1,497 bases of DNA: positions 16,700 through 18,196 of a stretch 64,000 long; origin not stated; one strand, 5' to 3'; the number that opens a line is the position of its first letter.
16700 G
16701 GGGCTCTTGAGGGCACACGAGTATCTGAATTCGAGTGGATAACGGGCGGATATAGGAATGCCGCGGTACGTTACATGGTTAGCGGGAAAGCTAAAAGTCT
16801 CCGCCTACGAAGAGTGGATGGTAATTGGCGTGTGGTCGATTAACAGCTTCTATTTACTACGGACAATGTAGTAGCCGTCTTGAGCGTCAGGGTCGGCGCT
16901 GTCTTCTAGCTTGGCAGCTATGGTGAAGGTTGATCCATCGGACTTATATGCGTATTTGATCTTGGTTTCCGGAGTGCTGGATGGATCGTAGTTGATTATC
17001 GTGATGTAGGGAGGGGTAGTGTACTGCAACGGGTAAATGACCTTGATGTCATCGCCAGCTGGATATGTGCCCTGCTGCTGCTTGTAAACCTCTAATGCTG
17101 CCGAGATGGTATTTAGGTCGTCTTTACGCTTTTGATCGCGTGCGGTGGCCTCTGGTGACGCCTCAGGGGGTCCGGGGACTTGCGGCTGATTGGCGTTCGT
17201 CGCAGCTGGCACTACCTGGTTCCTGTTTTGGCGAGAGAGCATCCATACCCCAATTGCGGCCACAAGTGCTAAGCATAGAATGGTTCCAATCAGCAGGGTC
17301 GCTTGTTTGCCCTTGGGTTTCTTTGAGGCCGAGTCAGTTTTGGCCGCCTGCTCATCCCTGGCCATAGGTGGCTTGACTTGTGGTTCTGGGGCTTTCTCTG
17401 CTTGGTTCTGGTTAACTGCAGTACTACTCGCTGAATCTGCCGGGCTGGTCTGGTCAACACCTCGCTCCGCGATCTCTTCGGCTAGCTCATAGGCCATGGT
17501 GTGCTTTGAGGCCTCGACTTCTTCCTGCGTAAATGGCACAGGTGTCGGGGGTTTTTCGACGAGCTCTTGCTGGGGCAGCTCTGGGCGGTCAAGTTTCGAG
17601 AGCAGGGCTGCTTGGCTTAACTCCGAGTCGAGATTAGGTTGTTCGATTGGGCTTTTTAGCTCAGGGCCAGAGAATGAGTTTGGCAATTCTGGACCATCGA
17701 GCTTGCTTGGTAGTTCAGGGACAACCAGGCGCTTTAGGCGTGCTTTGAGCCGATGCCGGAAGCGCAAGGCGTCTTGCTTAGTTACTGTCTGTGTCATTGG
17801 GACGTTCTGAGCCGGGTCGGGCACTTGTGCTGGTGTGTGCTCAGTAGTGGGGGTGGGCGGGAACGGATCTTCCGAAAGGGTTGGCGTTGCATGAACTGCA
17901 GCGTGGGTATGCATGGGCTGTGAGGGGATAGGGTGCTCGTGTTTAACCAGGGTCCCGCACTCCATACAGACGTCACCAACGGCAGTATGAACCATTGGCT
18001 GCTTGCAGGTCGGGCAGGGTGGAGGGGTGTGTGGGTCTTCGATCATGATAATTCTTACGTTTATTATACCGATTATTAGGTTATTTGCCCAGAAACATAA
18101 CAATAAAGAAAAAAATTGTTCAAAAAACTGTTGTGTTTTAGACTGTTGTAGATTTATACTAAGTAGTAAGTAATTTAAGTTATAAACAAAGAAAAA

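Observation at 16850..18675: Zinc-ribbon / TM / pilin-like fusion protein with a divergently transcribed small wHTH regulator and repeat-containing AT-rich intergenic region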

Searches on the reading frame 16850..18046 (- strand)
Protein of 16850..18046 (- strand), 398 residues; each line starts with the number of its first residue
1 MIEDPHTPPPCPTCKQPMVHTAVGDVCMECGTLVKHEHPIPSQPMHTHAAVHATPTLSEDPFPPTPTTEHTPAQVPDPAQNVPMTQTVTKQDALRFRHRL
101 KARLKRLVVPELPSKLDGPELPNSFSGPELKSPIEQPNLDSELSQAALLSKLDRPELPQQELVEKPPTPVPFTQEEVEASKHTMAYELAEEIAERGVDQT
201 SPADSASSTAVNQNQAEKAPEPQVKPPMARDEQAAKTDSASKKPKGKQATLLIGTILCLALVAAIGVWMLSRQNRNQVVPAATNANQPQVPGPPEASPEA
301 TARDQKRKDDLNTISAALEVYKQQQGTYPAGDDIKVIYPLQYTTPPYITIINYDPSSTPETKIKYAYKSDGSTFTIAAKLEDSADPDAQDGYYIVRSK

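Call 3: search_protein_families(library=pfam, proteins=[window:16850-18046:-], max_evalue=1)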
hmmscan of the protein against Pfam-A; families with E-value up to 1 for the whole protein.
window:16850-18046:- (398 aa): 4 families
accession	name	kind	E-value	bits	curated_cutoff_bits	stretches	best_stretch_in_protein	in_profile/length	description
PF14610.12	Psg1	-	0.0012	19.1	30.1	1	171-276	78-184/186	Ykl077w/Psg1 (Pma1 Stabilization in Golgi)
PF08334.16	T2SSG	-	0.072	13.6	21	1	301-332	8-39/108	Type II secretion system (T2SS), protein G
PF20087.4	DUF6479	-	0.13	13.1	25.4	1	235-310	8-78/120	Family of unknown function (DUF6479)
PF12773.13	DZR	-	0.16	12.6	27.3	1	11-37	15-37/45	Double zinc ribbon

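Call 4: search_protein_families(library=ncbifam, proteins=[window:16850-18046:-], max_evalue=1)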
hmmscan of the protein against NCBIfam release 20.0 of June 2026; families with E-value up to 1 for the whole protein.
window:16850-18046:- (398 aa): 9 families
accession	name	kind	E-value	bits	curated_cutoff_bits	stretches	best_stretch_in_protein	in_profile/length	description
NF033483.0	PknB_PASTA_kin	equivalog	0.0011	18.1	450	1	203-289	283-377/563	Stk1 family PASTA domain-containing Ser/Thr kinase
NF045509.1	CellDiv_HetF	equivalog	0.014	13.7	1200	1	145-286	465-603/836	cell division protein HetF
NF004285.1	PRK05696.1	equivalog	0.023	14.5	179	1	228-286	1-58/171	flagellar basal body-associated protein FliL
TIGR01710.1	typeII_sec_gspG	equivalog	0.038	14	88.85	1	297-332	28-63/134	type II secretion system major pseudopilin GspG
NF049861.1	SCO2400_fam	subfamily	0.072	13.7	55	0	188-274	43-121/136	SCO2400 family protein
NF008528.1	PRK11463.1-2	subfamily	0.18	11.8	40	1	253-292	25-64/109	FxsA family membrane protein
NF006283.1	PRK08455.1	equivalog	0.21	11.2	187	1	237-306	6-76/182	flagellar basal body-associated protein FliL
NF005411.0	PRK06975.1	equivalog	0.25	9.6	414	1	197-278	275-355/660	fused uroporphyrinogen-III synthase HemD/membrane protein HemX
NF033497.1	rubre_like_arch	subfamily_domain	0.47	10.2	32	0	27-38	3-15/34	rubrerythrin-like domain-containing protein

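Call 5: find_homologous_proteins(query=window:16850-18046:-, max_evalue=0.001)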
Query window:16850-18046:- (398 aa): 20 proteins with E <= 0.001 among 8000 candidates.
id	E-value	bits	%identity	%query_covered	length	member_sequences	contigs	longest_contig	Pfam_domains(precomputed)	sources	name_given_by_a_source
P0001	1.2e-256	869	99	100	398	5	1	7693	-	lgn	-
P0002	6.5e-223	758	86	100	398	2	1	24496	-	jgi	jgi:hypothetical protein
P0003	6.3e-215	732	84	100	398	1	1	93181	-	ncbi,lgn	-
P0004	8.0e-147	508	78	78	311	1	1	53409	-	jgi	jgi:hypothetical protein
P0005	8.9e-88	313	60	71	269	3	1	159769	-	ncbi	-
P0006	2.0e-83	299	47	100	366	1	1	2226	-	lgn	-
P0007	9.3e-80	287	46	97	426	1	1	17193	-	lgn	-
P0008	3.1e-75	272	45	97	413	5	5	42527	-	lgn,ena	-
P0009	4.7e-71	258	43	99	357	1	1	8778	-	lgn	-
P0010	9.5e-68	247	43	96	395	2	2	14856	-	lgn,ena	-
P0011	1.4e-55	207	42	87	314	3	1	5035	-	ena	-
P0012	6.4e-54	202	38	96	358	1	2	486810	-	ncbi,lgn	-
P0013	1.2e-49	188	43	74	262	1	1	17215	-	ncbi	-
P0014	1.6e-49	187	44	74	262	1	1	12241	-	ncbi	-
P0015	6.5e-47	179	37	93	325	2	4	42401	-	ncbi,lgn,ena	-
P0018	3.7e-6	45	39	24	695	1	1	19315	-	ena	-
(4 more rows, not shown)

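Call 12: find_encoding_contigs(protein=P0003, flank=8000, max_places=3)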
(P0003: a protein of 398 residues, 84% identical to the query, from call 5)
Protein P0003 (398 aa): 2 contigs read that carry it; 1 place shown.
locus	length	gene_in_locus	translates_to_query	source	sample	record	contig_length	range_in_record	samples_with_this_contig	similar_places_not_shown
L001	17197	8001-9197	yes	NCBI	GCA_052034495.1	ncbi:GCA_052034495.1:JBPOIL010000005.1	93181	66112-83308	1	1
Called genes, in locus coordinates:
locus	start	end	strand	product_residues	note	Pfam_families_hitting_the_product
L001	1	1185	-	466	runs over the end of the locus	PF00091:Tubulin, PF12327:FtsZ_C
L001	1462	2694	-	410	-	PF11104:PilM_2 (faint), PF14450:FtsA (weak), PF02491:SHS2_FTSA, PF06723:MreB_Mbl, PF14450:FtsA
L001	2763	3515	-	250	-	PF00557:Peptidase_M24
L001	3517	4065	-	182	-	PF13238:AAA_18, PF13671:AAA_33 (weak), PF00406:ADK, PF02223:Thymidylate_kin (faint), PF13207:AAA_17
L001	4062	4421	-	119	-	PF01219:DAGK_prokar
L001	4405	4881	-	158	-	PF02130:YbeY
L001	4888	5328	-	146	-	PF09424:YqeY, PF02637:GatB_Yqey (weak)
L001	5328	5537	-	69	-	PF01165:Ribosomal_S21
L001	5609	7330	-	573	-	PF01368:DHH, PF02272:DHHA1, PF17768:RecJ_OB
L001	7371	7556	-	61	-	-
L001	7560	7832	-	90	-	-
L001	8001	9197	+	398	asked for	-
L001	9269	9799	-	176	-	-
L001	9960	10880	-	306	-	PF02355:SecD_SecF_C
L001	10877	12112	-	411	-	PF21760:SecD_1st, PF22599:SecDF_P1_head, PF02355:SecD_SecF_C, PF03176:MMPL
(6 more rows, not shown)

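Call 13: find_encoding_contigs(protein=P0012, flank=8000, max_places=3)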
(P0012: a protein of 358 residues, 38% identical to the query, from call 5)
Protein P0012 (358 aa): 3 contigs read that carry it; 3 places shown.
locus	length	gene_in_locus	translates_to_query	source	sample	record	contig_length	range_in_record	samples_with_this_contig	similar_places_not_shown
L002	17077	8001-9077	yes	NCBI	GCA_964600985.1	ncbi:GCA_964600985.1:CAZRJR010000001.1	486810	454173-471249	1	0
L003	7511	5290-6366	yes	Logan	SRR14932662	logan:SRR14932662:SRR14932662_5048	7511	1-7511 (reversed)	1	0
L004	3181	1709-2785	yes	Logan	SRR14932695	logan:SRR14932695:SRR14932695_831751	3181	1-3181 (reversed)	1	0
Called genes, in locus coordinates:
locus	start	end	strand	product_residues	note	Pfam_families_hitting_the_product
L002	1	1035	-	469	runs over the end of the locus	PF00091:Tubulin, PF12327:FtsZ_C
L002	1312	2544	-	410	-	PF11104:PilM_2 (faint), PF14450:FtsA (weak), PF02491:SHS2_FTSA, PF06723:MreB_Mbl, PF14450:FtsA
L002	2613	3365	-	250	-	PF00557:Peptidase_M24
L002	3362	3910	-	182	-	PF13238:AAA_18, PF13671:AAA_33, PF00406:ADK, PF13207:AAA_17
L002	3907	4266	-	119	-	PF01219:DAGK_prokar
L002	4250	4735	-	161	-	PF02130:YbeY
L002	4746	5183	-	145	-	PF09424:YqeY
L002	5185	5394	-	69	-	PF01165:Ribosomal_S21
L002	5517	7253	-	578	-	PF01368:DHH, PF02272:DHHA1, PF17768:RecJ_OB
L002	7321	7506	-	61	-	-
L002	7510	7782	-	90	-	-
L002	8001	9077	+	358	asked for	-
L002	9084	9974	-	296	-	PF02355:SecD_SecF_C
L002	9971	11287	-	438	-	PF21760:SecD_1st, PF22599:SecDF_P1_head, PF03176:MMPL, PF02355:SecD_SecF_C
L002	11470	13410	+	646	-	PF17764:PriA_3primeBD, PF00270:DEAD, PF04851:ResIII, PF13604:AAA_30 (weak), PF18319:Zn_ribbon_PriA, PF00271:Helicase_C, PF18074:PriA_C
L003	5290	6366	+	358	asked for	-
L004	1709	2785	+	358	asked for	-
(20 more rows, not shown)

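Call 14: find_related_loci(query=A1, collection=genome_contigs, flank=4000)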
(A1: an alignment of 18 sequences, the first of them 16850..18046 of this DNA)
Query A1 (398 aa) in genome_contigs; peptide patterns used: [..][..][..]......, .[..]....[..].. (x = any residue, [..] = any of these).
28 stretches matched a pattern; 8 encode a relative of the query (tblastn E <= 1e-3); 8 distinct loci.
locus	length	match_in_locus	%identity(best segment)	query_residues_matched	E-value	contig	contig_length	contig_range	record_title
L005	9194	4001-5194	84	1-398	0e+0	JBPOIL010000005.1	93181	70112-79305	MAG: Patescibacteria group bacterium isolate MAG_140 c_000000550153, whole genome shotgun sequence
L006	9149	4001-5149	59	1-398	1e-142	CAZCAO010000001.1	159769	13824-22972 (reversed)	MAG TPA_asm: uncultured Candidatus Saccharibacteria bacterium isolate SRP133034_co1_283 genome assembly, contig: NODE_24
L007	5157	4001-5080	43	5-398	3e-78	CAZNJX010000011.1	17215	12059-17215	MAG TPA_asm: uncultured Candidatus Saccharibacteria bacterium isolate binchicken_co105_421 genome assembly, contig: NODE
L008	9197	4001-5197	43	11-395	3e-77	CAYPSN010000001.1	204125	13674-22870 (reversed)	MAG TPA_asm: uncultured Candidatus Saccharibacteria bacterium isolate SRP133034_co1_64 genome assembly, contig: NODE_12_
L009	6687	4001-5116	43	5-398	1e-76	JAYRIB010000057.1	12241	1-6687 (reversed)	MAG: Candidatus Saccharimonadia bacterium isolate SZ_szas25bin.42 k141_1399213, whole genome shotgun sequence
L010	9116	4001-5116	38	4-398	1e-67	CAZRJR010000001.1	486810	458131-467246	MAG TPA_asm: uncultured Candidatus Saccharibacteria bacterium isolate SRP173033_co2_82 genome assembly, contig: NODE_2_l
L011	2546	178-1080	55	11-395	1e-41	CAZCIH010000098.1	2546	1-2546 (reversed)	MAG TPA_asm: uncultured Candidatus Saccharibacteria bacterium isolate SRP189682_co1_501 genome assembly, contig: NODE_14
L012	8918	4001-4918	56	11-395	1e-30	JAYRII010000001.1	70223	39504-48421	MAG: Candidatus Saccharimonadia bacterium isolate SZ_szas25bin.4 k141_31203, whole genome shotgun sequence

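Call 19: predict_structure(alignment_id=A1)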
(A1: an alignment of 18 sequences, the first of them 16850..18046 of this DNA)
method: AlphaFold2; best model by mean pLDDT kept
length: 398 residues; sequences in the alignment: 18
mean_pLDDT: 53.5   pTM: 0.26
mean pLDDT of the five models: 53.5, 51.7, 49.8, 49.8, 45.5
residues with pLDDT >= 90: 0; 70-90: 108; 50-70: 89; < 50: 201
segments of 3 or more residues with pLDDT < 50: 1-4, 38-85, 112-173, 196-246, 277-290, 334-350
pLDDT, mean of each block of 10 residues (from residue 1): 52 81 79 64 32 34 36 35 51 78 62 44 38 35 42 34 39 54 64 49 32 32 33 32 47 72 77 49 40 61 77 81 81 46 41 58 75 79 58 69
secondary structure, 60 per line:
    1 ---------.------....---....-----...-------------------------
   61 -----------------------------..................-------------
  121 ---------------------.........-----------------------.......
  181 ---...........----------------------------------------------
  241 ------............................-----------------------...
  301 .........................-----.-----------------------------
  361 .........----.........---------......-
elements in order: E17-20 E24-27 E33-35 H90-107 H142-150 H174-180 H184-194 H247-274 H298-325 E361-369 E374-382 E392-397

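Call 83: search_protein_families(library=padloc, proteins=[window:16850-18046:-], max_evalue=0.1)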
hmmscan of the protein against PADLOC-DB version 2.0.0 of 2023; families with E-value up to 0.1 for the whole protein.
window:16850-18046:- (398 aa): 1 family
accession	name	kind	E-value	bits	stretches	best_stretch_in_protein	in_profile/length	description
PDLC04052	PD-T4-6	-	0.031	11.5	1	206-290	287-367/496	-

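Call 84: search_protein_families(library=phrogs, proteins=[window:16850-18046:-], max_evalue=0.1)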
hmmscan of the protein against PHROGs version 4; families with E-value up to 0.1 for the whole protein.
window:16850-18046:- (398 aa): 1 family
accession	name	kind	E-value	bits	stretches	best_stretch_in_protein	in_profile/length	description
phrog_4852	-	unknown function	0.027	15.1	1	10-54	15-59/194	-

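Call 85: list_cluster_members(proteins=[P0003, P0024, P0018, P0050, P0054, P0067, P0113, P0131, P0057, P0074])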
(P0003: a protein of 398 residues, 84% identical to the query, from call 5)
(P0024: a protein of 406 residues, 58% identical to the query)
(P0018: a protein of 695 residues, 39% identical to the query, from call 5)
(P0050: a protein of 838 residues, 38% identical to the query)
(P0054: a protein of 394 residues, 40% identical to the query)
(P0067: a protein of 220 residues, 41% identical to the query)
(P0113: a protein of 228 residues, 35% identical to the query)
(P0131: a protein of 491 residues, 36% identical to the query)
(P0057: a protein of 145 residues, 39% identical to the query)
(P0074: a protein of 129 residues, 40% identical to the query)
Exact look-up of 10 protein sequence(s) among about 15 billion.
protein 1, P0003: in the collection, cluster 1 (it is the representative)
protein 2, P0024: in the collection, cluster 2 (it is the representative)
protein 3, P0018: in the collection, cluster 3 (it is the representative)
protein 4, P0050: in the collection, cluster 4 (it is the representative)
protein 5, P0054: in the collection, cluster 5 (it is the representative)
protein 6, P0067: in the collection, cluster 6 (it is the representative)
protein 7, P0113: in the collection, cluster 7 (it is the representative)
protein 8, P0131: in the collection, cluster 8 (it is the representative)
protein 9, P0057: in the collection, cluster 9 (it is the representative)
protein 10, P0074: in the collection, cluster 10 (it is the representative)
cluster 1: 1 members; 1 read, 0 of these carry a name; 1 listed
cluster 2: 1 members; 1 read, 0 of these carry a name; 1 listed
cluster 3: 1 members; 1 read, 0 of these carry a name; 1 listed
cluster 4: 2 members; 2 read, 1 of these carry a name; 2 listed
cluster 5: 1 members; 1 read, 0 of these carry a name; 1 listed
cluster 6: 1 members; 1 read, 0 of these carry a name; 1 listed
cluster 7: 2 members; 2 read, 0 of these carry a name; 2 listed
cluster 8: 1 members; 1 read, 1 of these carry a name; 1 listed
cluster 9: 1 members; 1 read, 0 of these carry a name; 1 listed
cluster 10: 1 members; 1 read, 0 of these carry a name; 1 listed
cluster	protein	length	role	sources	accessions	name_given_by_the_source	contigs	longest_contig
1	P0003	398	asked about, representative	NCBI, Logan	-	-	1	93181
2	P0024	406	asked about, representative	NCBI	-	-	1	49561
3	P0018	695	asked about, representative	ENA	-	-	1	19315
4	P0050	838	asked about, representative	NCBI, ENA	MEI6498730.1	MAG: type II secretion system protein GspG [bacterium]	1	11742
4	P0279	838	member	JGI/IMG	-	-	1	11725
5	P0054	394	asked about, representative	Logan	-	-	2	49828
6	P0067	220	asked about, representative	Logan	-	-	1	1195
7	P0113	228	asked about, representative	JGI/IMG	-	-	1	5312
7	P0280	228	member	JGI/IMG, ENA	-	-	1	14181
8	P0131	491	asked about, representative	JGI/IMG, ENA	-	hypothetical protein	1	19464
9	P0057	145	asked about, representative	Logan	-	-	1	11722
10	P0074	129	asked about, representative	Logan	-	-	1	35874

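Call 90: find_encoding_contigs(protein=P0018, flank=8000, max_places=1)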
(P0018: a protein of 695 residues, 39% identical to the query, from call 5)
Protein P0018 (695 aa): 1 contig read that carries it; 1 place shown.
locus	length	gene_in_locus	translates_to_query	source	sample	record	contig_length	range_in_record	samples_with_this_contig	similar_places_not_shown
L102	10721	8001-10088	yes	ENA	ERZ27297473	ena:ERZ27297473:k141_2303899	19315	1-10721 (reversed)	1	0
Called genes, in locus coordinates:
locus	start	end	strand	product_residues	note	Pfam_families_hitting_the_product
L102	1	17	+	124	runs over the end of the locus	PF02482:Ribosomal_S30AE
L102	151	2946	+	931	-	PF07517:SecA_DEAD, PF01043:SecA_PP_bind, PF21090:P-loop_SecA, PF07516:SecA_SW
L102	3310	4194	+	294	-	PF00005:ABC_tran, PF13304:AAA_21 (faint)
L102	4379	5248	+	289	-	PF18075:FtsX_ECD, PF02687:FtsX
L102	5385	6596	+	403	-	PF13529:Peptidase_C39_2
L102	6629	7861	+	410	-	PF22694:CtpB_N-like, PF00595:PDZ, PF13180:PDZ_2, PF17820:PDZ_6, PF03572:Peptidase_S41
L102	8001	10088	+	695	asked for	-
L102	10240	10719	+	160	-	?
